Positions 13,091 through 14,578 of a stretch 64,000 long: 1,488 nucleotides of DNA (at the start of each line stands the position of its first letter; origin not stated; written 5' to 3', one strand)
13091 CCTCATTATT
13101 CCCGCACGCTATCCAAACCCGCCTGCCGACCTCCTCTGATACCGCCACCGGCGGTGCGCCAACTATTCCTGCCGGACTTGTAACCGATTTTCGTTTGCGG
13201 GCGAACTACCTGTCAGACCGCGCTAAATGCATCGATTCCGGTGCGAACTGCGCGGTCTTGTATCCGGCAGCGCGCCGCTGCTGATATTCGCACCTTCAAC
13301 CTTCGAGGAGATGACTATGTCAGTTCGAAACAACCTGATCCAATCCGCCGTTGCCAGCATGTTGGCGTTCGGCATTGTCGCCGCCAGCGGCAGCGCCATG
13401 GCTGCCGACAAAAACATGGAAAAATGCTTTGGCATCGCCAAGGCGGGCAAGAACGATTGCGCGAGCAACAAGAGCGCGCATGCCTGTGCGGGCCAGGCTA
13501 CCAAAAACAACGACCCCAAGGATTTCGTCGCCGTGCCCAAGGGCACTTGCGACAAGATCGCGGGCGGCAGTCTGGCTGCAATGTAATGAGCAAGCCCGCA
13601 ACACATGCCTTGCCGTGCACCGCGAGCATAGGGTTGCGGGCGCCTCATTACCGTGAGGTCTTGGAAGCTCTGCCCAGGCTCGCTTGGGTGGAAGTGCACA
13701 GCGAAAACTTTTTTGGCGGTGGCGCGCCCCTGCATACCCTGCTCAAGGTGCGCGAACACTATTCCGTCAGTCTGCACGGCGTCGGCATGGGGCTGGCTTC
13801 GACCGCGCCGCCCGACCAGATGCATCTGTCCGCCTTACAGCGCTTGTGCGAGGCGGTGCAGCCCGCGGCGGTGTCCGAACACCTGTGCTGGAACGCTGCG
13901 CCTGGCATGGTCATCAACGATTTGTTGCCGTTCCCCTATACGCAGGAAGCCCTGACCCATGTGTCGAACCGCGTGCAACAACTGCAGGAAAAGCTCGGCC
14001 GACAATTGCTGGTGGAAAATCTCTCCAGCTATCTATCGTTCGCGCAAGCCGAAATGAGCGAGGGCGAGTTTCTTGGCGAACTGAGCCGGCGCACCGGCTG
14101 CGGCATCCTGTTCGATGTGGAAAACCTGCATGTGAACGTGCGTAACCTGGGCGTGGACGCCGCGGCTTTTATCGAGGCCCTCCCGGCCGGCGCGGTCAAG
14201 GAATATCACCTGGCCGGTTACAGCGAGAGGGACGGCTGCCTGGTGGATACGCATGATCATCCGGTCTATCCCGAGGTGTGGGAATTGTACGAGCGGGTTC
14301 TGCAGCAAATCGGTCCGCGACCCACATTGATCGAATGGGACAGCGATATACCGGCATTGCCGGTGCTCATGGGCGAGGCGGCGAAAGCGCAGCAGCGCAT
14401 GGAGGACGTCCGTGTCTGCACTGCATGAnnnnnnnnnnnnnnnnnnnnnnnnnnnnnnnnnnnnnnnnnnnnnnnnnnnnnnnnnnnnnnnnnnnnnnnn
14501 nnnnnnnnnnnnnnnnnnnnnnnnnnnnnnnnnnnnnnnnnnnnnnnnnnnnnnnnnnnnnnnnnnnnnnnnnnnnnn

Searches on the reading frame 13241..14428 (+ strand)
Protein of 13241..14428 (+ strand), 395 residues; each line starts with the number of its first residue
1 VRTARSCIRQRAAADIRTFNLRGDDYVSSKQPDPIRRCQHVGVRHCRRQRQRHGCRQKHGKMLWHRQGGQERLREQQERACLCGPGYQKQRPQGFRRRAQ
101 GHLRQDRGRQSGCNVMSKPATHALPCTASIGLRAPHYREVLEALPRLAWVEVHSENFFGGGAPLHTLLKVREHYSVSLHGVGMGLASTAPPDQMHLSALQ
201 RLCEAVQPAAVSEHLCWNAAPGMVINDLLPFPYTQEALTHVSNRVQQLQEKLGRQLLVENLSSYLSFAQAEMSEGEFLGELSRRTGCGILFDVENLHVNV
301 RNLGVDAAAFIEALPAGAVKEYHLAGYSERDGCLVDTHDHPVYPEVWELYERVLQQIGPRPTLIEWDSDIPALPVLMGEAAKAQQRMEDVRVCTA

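Call 44: search_protein_families(library=pfam, proteins=[window:13241-14428:+], max_evalue=0.0001)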
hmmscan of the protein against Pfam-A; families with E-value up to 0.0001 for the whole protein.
window:13241-14428:+ (395 aa): 1 family
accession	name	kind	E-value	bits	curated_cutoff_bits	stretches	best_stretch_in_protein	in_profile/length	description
PF05114.20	MbnB_TglH_ChrH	-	4.7e-98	328.1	25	1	129-386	3-261/263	RiPP precursor modification enzyme MbnB/TglH/ChrH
